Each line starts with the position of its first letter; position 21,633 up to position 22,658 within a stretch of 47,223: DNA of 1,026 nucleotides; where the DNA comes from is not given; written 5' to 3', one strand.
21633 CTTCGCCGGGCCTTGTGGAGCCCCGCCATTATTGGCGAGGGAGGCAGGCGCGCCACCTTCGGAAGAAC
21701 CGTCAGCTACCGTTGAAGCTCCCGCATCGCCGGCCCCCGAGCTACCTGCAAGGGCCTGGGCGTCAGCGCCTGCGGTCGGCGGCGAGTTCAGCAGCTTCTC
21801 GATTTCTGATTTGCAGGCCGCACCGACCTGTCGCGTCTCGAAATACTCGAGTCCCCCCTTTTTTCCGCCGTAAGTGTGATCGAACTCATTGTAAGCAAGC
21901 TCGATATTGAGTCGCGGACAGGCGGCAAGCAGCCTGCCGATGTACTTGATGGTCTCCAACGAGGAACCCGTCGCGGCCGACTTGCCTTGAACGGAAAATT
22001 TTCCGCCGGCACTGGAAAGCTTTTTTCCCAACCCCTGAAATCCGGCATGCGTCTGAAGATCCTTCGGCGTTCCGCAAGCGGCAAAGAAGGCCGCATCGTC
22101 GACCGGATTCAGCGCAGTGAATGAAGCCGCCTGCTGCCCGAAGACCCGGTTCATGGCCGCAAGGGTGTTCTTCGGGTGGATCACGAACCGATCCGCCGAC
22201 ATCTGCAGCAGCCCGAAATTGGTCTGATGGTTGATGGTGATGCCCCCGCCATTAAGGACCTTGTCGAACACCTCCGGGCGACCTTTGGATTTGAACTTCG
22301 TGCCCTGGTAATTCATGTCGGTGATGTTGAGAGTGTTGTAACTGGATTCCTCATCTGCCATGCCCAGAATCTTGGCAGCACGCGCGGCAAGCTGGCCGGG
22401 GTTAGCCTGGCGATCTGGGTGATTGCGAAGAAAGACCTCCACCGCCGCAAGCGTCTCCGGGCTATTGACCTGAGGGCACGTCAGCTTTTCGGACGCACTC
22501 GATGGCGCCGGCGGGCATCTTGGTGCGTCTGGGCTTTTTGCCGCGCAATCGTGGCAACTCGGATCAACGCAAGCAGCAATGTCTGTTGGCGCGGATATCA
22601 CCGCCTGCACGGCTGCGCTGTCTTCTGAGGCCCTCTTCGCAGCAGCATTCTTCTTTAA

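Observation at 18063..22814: Tandem paralogous genes for large secreted proteins sharing an uncharacterised ~290-aa C-terminal domain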

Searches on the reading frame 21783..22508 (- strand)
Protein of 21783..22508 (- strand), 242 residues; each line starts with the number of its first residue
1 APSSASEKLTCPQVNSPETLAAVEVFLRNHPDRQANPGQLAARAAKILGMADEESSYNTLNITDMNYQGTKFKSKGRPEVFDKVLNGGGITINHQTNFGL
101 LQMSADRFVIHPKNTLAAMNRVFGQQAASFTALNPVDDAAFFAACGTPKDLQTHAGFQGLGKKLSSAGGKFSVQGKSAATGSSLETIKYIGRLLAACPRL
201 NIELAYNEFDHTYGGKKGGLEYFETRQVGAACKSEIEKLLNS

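Call 37: search_solved_structures(query=A3, max_evalue=10, show_alignments=3)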
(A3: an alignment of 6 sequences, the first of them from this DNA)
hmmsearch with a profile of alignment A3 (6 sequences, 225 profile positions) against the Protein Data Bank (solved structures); distinct sequences matched with E-value up to 10: 1.
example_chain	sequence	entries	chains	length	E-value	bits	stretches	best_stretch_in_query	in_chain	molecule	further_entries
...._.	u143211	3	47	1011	0.021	17.6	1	102-213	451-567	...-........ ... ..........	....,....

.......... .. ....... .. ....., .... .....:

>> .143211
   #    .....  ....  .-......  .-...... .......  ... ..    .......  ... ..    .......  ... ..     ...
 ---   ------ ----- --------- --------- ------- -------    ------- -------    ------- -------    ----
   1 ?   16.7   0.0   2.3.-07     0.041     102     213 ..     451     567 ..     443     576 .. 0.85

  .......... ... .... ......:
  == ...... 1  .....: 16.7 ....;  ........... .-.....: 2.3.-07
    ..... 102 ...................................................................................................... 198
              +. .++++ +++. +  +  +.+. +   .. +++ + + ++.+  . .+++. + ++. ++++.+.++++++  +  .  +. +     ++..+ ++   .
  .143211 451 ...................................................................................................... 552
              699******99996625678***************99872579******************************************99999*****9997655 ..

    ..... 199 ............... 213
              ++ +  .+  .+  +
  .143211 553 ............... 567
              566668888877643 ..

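Call 40: find_related_loci(query=A3, collection=metagenome_contigs, flank=6000)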
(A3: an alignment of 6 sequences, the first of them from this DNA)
Query A3 (242 aa) in metagenome_contigs; peptide patterns used: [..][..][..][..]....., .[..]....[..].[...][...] (x = any residue, [..] = any of these).
183 stretches matched a pattern; 1 encode a relative of the query (tblastn E <= 1e-3); 1 distinct loci.
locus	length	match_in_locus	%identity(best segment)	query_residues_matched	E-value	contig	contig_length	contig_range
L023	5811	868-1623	43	1-236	5e-61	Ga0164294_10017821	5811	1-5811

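Call 41: find_related_loci(query=A3, collection=viral_contigs, flank=5000)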
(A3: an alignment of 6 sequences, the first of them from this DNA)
Query A3 (242 aa) in viral_contigs; peptide patterns used: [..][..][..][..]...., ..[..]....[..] (x = any residue, [..] = any of these).
39 stretches matched a pattern, but none encodes a relative of the query by tblastn (E <= 1e-3).

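Call 47: predict_structure(alignment_id=A3)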
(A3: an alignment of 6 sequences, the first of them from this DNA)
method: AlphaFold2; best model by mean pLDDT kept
length: 242 residues; sequences in the alignment: 6
mean_pLDDT: 68.8   pTM: 0.71
mean pLDDT of the five models: 68.8, 63.6, 63.4, 62.9, 62.8
residues with pLDDT >= 90: 37; 70-90: 107; 50-70: 24; < 50: 74
segments of 3 or more residues with pLDDT < 50: 1-5, 57-109, 172-181, 215-219
pLDDT, mean of each block of 10 residues (from residue 1): 58 80 87 88 87 57 34 32 41 45 45 80 89 93 87 87 80 41 66 81 78 50 70 92 86
secondary structure, 60 per line:
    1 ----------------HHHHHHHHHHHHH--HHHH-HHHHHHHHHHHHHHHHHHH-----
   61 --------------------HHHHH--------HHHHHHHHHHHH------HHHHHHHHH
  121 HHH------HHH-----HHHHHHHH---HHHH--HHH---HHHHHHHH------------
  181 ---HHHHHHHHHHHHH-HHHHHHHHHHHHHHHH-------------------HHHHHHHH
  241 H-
elements in order: H17-29 H32-35 H37-55 H81-85 H94-105 H112-123 H138-145 H149-152 H161-168 H184-196 H198-213 H233-241
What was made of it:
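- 21783..22490 (-): B head domain (aa 109-344), carrying all the family-invariant residues. AF2 model pTM 0.71, but residues 57-109 have pLDDT below 50 (call 47).
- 22314..22352 (-): B motif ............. (invariant Glu156-Ser157), the candidate catalytic Glu at the end of a helix. Helix 37-55 of the model ends here (call 47).
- On c-type lysozyme (GH22, Pfam PF00062): The AF2 helix 37-55 ends at Glu54-Ser55 (call 47).
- The Glu lies at the C-terminal end of a predicted helix, as in lysozymes (call 47).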

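Call 51: fold_search(model_id=the predicted structure, library=pdb)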
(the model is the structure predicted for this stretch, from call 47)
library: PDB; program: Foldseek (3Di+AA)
matches with E <= 10: 86; with E <= 0.001: 0
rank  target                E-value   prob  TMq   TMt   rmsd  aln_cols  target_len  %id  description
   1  8zxk_B                1.3e+00  0.03  0.13  0.08  23.1       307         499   12  Cryo-EM structure of trimethylamine transporter TmaT binding with TMA (released 2024-11-06)
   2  1qz4                  1.9e+00  0.04  0.14  0.15  18.0       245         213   14  Structure of YcfC Protein of Unknown Function Escherichia coli (released 2004-03-30)
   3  8a78_A                1.9e+00  0.04  0.16  0.13  19.6       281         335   11  PcIDS1_F315A in complex with Mg2+/Mn2+ and GPP (released 2023-05-31)
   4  8zqq_A                1.9e+00  0.03  0.13  0.08  23.0       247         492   13  Human high-affinity choline transporter CHT1 bound to choline under NaCl condition, with sodium and chloride ions coor (released 2024-12-04)
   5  7akr_BBB              2.2e+00  0.04  0.18  0.14  15.3       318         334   11  Human ADP-ribosylserine hydrolase ARH3 mutant E41A in complex with ADP-ribose dimer (released 2021-06-16)
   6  7aks_AAA              2.3e+00  0.04  0.18  0.15  15.0       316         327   12  Human ADP-ribosylserine hydrolase ARH3 mutant E41A in complex with H2B-S7-mar peptide (released 2021-06-16)
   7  9bfi                  2.3e+00  0.02  0.12  0.08  22.5       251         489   11  Cryo-EM structure of human CHT1 in the apo inward-open state (released 2024-11-06)
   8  7aks_EEE              2.4e+00  0.04  0.16  0.13  17.6       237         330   10  Human ADP-ribosylserine hydrolase ARH3 mutant E41A in complex with H2B-S7-mar peptide (released 2021-06-16)
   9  8zxk_C                2.4e+00  0.01  0.12  0.07  22.7       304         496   12  Cryo-EM structure of trimethylamine transporter TmaT binding with TMA (released 2024-11-06)
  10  6g1p_B                2.8e+00  0.06  0.19  0.16  15.6       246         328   12  Apo form of ADP-ribosylserine hydrolase ARH3 of Latimeria chalumnae (released 2018-11-28)
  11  8zxk_A                2.8e+00  0.01  0.11  0.07  22.8       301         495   11  Cryo-EM structure of trimethylamine transporter TmaT binding with TMA (released 2024-11-06)
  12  8e6i                  3.0e+00  0.03  0.18  0.14  20.3       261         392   12  X-ray structure of the Deinococcus radiodurans Nramp/MntH divalent transition metal transporter M230A mutant in an inwar (released 2023-05-03)
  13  3oac_B                3.0e+00  0.02  0.14  0.13  20.1       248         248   12  Mint deletion mutant of heterotetrameric geranyl pyrophosphate synthase in complex with ligands (released 2010-11-03)
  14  9vim_B                3.1e+00  0.03  0.16  0.10  17.2       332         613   12  Zea mays URE transporter DUR3 - URE bound (released 2025-11-05)
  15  8a7u_A                3.2e+00  0.03  0.16  0.13  19.4       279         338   10  PcIDS1_F315D in complex with Mg2+ and GPP (released 2023-05-31)
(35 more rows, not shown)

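Call 54: find_homologous_proteins(query=A3, max_evalue=0.01)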
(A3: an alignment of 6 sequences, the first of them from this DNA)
Query A3 (6 sequences) (242 aa, profile of the alignment): 28 proteins with E <= 0.01 among 8000 candidates.
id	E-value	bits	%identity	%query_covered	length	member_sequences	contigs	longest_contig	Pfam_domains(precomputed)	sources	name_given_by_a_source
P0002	7.8e-71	256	28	82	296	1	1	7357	-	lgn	-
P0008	2.7e-56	209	27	81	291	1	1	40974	-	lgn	-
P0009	7.0e-47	178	25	99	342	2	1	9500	-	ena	-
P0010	2.0e-46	176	26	83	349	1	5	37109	-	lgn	-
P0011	1.3e-45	174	27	83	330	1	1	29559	-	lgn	-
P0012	2.8e-44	169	27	83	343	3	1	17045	-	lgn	-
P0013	3.6e-43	166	25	83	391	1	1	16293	-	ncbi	-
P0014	6.3e-43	165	29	86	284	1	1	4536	-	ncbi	-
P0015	8.3e-43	165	29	83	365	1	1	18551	-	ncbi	-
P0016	1.0e-42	164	27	83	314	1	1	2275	-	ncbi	-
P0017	1.3e-42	164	27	83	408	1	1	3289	-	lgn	-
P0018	4.3e-42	162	28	83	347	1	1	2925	-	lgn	-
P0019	9.5e-42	161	30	83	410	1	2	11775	-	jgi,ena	-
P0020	4.0e-40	156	26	83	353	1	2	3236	-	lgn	-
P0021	3.6e-35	140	29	81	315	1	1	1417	-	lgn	-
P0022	3.2e-33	133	26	82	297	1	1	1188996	-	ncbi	-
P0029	2.6e-25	107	42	29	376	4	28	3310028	-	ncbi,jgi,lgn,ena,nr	ncbi:hypothetical protein [Legionella micdadei]|nr:hypothetical protein [Legionella micdadei] NSL191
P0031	8.2e-24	102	28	59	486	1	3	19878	-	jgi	jgi:hypothetical protein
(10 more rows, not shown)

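Call 57: search_solved_structures(query=A5, max_evalue=10, show_alignments=5)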
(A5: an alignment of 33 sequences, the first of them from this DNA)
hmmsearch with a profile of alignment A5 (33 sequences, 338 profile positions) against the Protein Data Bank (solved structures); distinct sequences matched with E-value up to 10: 1.
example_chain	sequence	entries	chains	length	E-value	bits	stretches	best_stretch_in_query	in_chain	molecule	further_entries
3cb7_A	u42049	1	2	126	0.34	13.5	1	100-141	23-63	Lys-rich lysozyme 2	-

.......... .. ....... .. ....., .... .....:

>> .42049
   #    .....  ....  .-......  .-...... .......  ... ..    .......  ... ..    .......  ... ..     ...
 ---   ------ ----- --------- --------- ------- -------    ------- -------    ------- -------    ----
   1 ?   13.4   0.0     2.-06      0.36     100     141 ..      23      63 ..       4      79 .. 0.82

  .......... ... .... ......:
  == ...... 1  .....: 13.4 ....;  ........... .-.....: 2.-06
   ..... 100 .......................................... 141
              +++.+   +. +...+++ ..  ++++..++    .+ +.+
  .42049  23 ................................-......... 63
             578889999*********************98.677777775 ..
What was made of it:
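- On c-type lysozyme (GH22, Pfam PF00062): The PDB profile hit to lysozyme 3cb7 is only E=0.34 (call 57).
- The only PDB profile hit is a lysozyme, at the catalytic helix (call 57).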

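Call 64: find_encoding_contigs(protein=P0022, flank=6000, max_places=2)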
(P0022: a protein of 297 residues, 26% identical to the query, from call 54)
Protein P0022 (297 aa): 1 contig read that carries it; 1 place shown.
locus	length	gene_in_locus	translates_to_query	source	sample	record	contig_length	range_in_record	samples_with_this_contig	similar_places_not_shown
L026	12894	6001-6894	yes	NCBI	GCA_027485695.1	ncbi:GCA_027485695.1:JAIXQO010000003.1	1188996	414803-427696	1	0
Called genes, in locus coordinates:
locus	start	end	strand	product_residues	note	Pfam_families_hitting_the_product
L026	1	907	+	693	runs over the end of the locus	PF00771:FHIPEP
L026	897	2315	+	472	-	PF25199:nSTAND_NTPase5 (weak), PF00448:SRP54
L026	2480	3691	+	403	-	PF04542:Sigma70_r2, PF04539:Sigma70_r3 (weak), PF04545:Sigma70_r4, PF08281:Sigma70_r4_2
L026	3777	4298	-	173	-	PF11026:DUF2721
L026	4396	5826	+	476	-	PF00232:Glyco_hydro_1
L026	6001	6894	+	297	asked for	-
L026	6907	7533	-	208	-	PF07238:PilZ (weak)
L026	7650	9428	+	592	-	-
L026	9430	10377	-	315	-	-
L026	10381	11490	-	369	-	-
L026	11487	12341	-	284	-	-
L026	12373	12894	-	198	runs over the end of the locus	PF01121:CoaE, PF13189:Cytidylate_kin2 (faint), PF13207:AAA_17 (faint), PF13238:AAA_18 (weak), PF13521:AAA_28 (weak)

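Call 65: find_encoding_contigs(protein=P0029, flank=6000, max_places=1)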
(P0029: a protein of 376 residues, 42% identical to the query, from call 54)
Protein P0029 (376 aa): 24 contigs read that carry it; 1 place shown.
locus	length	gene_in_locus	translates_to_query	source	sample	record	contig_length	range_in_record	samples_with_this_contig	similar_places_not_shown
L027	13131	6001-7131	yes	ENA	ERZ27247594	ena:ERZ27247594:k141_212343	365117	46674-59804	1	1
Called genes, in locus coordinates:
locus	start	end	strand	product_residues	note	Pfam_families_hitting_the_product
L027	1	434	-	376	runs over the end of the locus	PF02405:MlaE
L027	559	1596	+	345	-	PF01070:FMN_dh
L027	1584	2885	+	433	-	PF00368:HMG-CoA_red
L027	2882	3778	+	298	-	-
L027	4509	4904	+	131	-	PF00903:Glyoxalase, PF12681:Glyoxalase_2 (weak)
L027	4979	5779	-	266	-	-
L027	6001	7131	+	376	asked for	-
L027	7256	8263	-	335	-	PF05150:Legionella_OMP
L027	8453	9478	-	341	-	PF01734:Patatin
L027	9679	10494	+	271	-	PF27349:IcsB_M (faint)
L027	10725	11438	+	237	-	-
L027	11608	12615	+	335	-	PF08240:ADH_N, PF00107:ADH_zinc_N, PF13602:ADH_zinc_N_2 (weak)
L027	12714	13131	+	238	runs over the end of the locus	-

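Call 96: find_encoding_contigs(protein=P0008, flank=5000, max_places=1)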
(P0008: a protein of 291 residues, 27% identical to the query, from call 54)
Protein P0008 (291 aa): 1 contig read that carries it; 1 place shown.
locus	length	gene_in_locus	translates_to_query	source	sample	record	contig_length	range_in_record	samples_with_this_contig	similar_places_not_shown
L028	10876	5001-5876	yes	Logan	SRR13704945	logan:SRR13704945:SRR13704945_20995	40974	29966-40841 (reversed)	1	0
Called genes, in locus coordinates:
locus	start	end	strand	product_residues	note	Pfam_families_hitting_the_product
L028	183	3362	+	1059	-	-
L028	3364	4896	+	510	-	PF07394:DUF1501 (weak)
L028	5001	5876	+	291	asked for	-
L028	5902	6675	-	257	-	PF00557:Peptidase_M24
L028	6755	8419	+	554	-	PF00005:ABC_tran, PF02463:SMC_N (faint), PF13555:AAA_29 (faint), PF13304:AAA_21 (faint), PF12848:ABC_tran_Xtn, PF00005:ABC_tran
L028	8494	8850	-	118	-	PF01741:MscL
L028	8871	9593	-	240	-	PF04338:DUF481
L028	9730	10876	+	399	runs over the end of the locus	PF04307:YdjM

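Call 97: find_encoding_contigs(protein=P0010, flank=5000, max_places=1)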
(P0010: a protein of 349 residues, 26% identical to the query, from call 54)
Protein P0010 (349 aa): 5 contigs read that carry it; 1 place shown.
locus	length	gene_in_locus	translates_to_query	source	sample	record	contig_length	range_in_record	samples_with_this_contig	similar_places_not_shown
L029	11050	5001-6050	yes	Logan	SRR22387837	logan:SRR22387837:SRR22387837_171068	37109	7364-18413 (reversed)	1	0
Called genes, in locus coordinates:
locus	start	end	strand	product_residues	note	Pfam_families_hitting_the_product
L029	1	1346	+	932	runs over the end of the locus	PF00133:tRNA-synt_1, PF01406:tRNA-synt_1e (faint), PF09334:tRNA-synt_1g (weak), PF13603:tRNA-synt_1_2, PF09334:tRNA-synt_1g (weak), PF08264:Anticodon_1, PF10458:Val_tRNA-synt_C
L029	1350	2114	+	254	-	PF04263:TPK_catalytic, PF04265:TPK_B1_binding (weak)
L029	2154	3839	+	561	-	PF01553:Acyltransferase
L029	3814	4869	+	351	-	PF01210:NAD_Gly3P_dh_N, PF07479:NAD_Gly3P_dh_C, PF20618:GPD_NAD_C_bact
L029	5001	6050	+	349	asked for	-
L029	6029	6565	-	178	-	PF00156:Pribosyltran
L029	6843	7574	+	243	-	PF05724:TPMT (faint), PF03848:TehB, PF13847:Methyltransf_31 (weak), PF08241:Methyltransf_11, PF08242:Methyltransf_12 (faint), PF13649:Methyltransf_25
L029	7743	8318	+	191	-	PF02085:Cytochrom_CIII (faint), PF14522:Cytochrome_C7 (weak), PF22113:Mtrc-MtrF_II-IV_dom (weak), PF14522:Cytochrome_C7, PF14537:Cytochrom_c3_2 (weak)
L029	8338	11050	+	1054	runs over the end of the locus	PF00384:Molybdopterin, PF12838:Fer4_7 (weak), PF13183:Fer4_8 (faint), PF13237:Fer4_10 (faint), PF13247:Fer4_11, PF12838:Fer4_7 (weak)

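Call 98: find_encoding_contigs(protein=P0015, flank=5000, max_places=1)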
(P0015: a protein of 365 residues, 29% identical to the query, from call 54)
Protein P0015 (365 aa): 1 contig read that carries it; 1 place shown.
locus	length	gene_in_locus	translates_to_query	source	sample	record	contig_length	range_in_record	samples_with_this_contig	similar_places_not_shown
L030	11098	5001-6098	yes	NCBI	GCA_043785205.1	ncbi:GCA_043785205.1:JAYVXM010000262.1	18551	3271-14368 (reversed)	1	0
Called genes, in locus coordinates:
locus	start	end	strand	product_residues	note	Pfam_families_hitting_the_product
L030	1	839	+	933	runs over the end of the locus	PF00133:tRNA-synt_1, PF09334:tRNA-synt_1g (weak), PF13603:tRNA-synt_1_2, PF09334:tRNA-synt_1g (weak), PF08264:Anticodon_1, PF10458:Val_tRNA-synt_C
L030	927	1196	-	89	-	PF07798:CCDC90-like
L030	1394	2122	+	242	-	PF04263:TPK_catalytic, PF04265:TPK_B1_binding (faint)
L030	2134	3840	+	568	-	PF01553:Acyltransferase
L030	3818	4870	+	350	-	PF01210:NAD_Gly3P_dh_N, PF07479:NAD_Gly3P_dh_C, PF20618:GPD_NAD_C_bact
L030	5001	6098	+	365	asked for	-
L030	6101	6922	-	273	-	PF00950:ABC-3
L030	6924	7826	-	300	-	PF01297:ZnuA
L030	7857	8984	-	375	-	-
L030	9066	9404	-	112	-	-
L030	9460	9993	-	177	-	PF00156:Pribosyltran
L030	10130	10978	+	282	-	PF03848:TehB, PF13489:Methyltransf_23 (weak), PF13847:Methyltransf_31 (weak), PF08241:Methyltransf_11, PF08242:Methyltransf_12 (weak), PF13649:Methyltransf_25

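Call 99: find_encoding_contigs(protein=P0031, flank=5000, max_places=1)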
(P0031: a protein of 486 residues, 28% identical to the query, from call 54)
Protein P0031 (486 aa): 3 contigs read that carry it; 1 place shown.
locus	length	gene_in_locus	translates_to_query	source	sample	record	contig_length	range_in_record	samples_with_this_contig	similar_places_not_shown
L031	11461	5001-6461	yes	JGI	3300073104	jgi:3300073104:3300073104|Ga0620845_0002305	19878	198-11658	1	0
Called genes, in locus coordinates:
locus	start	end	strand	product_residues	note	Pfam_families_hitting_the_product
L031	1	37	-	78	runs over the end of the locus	?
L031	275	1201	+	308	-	-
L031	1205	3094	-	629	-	PF06480:FtsH_ext, PF06068:TIP49 (faint), PF00004:AAA, PF07728:AAA_5 (weak), PF13191:AAA_16 (faint), PF17862:AAA_lid_3, PF01434:Peptidase_M41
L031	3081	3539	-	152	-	-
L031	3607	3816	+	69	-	-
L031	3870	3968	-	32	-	-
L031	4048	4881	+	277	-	PF03631:Virul_fac_BrkB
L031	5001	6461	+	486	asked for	-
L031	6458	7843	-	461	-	-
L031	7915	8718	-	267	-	-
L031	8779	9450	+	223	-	-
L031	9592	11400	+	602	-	-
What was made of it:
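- Gene neighbourhoods of head-only relatives contain no peptidoglycan genes (calls 64, 65, 96-99). No peptidoglycan genes in the neighbourhoods (calls 96-99).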
